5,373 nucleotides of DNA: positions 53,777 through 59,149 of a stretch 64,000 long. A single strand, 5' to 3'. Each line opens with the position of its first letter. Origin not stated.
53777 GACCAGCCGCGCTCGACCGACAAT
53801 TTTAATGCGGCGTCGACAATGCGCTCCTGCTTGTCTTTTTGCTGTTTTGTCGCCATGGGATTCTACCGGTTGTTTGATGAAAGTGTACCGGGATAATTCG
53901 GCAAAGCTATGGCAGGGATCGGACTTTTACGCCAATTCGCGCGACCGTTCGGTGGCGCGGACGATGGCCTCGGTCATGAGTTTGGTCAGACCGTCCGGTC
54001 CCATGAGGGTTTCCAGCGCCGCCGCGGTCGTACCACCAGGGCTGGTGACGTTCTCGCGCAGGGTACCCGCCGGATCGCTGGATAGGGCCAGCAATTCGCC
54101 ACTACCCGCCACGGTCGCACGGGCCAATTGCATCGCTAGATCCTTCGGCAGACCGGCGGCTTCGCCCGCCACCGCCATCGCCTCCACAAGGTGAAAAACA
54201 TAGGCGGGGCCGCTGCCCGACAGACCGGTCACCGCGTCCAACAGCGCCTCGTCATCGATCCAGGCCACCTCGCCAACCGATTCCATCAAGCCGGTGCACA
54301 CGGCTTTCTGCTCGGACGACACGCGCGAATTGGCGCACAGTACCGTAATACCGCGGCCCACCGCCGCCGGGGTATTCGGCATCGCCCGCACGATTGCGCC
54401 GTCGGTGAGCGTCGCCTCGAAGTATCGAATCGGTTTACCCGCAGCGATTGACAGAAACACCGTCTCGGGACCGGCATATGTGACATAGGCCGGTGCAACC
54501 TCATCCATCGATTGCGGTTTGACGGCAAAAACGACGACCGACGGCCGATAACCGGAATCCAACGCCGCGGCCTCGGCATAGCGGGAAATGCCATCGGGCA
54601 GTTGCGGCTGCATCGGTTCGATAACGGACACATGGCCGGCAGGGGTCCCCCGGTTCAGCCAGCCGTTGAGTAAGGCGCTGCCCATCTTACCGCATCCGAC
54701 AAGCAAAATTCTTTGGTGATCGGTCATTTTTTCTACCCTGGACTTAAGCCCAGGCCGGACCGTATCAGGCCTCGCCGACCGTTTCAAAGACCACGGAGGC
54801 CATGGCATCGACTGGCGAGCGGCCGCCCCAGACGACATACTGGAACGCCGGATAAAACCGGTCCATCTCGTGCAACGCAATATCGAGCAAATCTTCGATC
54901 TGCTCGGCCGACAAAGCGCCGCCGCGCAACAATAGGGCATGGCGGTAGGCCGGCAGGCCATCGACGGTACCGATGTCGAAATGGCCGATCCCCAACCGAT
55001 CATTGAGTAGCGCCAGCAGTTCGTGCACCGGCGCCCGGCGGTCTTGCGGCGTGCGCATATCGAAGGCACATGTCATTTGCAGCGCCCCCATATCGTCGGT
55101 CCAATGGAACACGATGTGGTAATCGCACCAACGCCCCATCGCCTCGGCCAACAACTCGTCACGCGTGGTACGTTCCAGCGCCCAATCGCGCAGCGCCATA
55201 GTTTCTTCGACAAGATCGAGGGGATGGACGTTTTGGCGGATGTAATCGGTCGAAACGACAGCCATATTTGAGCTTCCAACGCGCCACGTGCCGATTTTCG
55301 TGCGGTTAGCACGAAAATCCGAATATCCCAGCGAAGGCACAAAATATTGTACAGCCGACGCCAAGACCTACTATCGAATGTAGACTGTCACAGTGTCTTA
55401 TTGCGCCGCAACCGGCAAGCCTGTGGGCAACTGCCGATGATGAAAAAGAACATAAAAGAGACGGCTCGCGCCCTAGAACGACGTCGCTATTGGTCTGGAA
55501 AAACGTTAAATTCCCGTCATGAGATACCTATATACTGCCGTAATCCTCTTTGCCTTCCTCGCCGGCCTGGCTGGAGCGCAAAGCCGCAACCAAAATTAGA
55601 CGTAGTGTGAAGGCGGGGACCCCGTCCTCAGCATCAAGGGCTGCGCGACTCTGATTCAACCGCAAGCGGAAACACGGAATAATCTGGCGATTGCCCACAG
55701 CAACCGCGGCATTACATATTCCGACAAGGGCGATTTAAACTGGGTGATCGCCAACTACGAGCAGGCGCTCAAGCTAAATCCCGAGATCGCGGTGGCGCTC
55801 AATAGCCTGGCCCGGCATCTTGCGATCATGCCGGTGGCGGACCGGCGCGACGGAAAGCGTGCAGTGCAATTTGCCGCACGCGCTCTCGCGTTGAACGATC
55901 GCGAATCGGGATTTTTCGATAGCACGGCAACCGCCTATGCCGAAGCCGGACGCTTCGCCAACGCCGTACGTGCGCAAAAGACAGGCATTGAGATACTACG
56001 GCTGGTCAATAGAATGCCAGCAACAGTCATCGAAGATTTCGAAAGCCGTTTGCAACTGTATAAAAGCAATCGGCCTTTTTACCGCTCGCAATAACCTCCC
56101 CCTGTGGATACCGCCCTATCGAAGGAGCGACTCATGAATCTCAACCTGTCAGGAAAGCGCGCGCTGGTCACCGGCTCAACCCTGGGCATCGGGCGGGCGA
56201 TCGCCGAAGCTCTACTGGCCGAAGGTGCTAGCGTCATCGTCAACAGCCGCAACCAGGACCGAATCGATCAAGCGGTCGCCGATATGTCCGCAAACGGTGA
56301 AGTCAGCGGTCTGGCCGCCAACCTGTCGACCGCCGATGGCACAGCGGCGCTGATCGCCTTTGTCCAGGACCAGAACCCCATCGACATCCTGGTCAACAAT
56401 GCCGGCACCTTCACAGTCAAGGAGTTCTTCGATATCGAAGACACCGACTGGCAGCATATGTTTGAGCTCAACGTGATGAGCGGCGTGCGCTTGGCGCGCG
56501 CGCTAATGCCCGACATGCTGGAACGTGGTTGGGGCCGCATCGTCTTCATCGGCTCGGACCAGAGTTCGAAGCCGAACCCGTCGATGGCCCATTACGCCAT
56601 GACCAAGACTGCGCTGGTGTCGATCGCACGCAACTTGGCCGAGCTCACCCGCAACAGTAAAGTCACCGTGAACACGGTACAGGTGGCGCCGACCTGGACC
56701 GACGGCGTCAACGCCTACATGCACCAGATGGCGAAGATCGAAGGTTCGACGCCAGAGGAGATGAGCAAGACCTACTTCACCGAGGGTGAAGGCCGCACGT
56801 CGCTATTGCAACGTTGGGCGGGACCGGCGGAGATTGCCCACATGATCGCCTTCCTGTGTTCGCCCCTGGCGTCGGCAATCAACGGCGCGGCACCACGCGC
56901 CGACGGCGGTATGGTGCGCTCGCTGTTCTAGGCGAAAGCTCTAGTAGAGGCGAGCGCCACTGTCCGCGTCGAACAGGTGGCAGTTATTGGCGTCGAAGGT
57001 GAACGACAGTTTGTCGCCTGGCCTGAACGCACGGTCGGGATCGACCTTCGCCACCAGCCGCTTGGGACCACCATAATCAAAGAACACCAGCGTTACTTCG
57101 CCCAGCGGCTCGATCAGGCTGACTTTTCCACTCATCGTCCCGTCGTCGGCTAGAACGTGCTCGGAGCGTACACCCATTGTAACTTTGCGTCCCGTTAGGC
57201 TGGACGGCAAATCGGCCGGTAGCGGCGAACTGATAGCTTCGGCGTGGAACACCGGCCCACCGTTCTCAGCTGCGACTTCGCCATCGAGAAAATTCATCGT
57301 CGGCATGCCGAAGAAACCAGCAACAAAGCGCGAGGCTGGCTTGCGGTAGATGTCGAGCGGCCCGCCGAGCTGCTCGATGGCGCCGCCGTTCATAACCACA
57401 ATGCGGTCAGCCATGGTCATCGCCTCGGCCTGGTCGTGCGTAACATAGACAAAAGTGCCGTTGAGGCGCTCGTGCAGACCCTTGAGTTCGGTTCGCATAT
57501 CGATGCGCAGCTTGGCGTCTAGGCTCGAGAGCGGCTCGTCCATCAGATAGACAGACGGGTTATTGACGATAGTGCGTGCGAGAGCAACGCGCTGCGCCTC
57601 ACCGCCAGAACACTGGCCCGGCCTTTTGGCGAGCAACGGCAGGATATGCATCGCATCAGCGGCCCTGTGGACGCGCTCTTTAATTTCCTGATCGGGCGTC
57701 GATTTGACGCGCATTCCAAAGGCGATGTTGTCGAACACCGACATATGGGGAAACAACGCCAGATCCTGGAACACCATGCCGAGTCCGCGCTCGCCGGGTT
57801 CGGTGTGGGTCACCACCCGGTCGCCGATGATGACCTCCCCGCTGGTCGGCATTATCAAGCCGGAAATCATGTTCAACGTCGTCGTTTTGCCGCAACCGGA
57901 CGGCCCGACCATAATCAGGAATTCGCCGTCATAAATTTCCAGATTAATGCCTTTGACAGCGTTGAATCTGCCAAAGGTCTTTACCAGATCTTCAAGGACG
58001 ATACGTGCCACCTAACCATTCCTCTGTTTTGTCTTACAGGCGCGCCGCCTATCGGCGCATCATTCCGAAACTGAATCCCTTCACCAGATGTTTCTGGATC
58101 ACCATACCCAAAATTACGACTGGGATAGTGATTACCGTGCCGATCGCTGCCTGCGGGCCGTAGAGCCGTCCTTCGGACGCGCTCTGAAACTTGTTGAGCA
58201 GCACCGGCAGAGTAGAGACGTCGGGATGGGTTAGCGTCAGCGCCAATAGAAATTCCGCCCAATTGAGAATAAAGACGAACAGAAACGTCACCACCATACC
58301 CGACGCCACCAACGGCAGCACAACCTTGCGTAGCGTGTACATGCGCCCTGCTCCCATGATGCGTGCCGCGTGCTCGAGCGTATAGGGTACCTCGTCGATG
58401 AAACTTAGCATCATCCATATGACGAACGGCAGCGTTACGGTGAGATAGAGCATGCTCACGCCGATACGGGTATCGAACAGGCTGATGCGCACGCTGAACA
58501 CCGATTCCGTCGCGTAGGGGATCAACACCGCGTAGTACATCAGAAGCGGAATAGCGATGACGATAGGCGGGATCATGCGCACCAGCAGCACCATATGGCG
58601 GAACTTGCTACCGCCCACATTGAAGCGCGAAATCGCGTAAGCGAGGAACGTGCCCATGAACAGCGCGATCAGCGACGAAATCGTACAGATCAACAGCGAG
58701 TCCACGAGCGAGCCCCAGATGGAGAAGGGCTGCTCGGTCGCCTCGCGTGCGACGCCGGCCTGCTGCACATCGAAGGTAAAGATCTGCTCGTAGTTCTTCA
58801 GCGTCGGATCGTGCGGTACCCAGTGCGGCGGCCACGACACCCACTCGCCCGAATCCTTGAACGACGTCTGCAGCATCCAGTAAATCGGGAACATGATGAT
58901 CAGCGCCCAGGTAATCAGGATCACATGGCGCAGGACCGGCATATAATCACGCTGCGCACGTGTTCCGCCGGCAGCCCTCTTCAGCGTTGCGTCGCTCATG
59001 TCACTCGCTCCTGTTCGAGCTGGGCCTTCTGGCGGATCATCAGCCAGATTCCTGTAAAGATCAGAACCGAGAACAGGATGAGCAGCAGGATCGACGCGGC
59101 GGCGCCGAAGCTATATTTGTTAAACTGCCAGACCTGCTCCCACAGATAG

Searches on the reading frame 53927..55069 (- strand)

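Call 74: search_protein_families(library=pfam, max_evalue=0.00001, proteins=[window:53927-55069:-])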
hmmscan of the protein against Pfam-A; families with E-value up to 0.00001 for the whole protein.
window:53927-55069:- (380 aa): 2 families
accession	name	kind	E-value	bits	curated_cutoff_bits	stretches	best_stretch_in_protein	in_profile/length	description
PF14748.11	P5CR_dimer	-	4.9e-32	110.8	25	1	274-379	1-105/105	Pyrroline-5-carboxylate reductase dimerisation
PF03807.23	F420_oxidored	-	5.3e-07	30.6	21.6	1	121-211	2-94/94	NADP oxidoreductase coenzyme F420-dependent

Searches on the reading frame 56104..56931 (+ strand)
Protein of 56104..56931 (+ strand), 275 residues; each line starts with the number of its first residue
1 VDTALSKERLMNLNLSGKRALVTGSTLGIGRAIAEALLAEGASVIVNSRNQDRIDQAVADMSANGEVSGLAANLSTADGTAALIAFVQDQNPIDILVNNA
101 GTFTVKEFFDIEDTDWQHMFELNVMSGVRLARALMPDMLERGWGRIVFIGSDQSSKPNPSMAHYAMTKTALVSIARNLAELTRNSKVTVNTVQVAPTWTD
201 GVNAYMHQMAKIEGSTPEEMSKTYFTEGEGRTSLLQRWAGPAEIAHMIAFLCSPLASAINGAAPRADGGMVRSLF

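Call 74: search_protein_families(library=pfam, max_evalue=0.00001, proteins=[window:56104-56931:+])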
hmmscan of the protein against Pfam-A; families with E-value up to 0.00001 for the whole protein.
window:56104-56931:+ (275 aa): 5 families
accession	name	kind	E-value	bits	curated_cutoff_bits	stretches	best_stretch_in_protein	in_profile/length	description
PF00106.31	adh_short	-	6e-44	150.3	26.6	1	18-204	1-189/195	short chain dehydrogenase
PF13561.12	adh_short_C2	-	8.6e-41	140.5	27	1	27-270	6-235/236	Enoyl-(Acyl carrier protein) reductase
PF08659.16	KR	-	4.8e-11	43.3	22.6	1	21-183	4-168/180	KR domain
PF01370.27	Epimerase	-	2.9e-07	30.6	20.9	1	20-182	1-160/240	NAD dependent epimerase/dehydratase family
PF23441.1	SDR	-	6.2e-06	26.2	27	1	17-228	7-223/258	SDR-like rossmann domain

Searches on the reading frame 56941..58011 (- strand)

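Call 74: search_protein_families(library=pfam, max_evalue=0.00001, proteins=[window:56941-58011:-])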
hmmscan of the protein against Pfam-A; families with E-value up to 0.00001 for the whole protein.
window:56941-58011:- (356 aa): 4 families
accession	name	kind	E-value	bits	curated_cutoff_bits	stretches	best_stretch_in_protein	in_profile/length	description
PF00005.33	ABC_tran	-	1.8e-32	113.2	25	1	20-161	2-136/137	ABC transporter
PF08402.16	TOBE_2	-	8.1e-11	42.3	21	1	280-347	2-76/76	TOBE domain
PF17912.7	OB_MalK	-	2.5e-08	35.1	27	1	235-286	1-53/53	MalK OB fold domain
PF03459.23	TOBE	-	3.8e-07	30.7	22.3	1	292-346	6-64/64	TOBE domain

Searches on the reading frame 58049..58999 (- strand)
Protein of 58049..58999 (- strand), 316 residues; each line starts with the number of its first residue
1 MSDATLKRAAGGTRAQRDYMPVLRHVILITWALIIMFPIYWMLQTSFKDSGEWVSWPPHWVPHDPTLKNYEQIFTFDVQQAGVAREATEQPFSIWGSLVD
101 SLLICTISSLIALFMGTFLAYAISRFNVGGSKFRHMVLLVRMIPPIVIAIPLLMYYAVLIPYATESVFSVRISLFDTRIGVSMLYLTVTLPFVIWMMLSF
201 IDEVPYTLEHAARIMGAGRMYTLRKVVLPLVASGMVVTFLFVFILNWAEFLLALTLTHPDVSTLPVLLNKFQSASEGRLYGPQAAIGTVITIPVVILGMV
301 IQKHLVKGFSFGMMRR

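Call 74: search_protein_families(library=pfam, max_evalue=0.00001, proteins=[window:58049-58999:-])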
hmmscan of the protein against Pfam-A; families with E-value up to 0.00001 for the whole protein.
window:58049-58999:- (316 aa): 1 family
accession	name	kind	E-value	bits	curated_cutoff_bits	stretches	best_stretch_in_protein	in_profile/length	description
PF00528.27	BPD_transp_1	-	2.8e-18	66.7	26.4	1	113-308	2-181/184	Binding-protein-dependent transport system inner membrane component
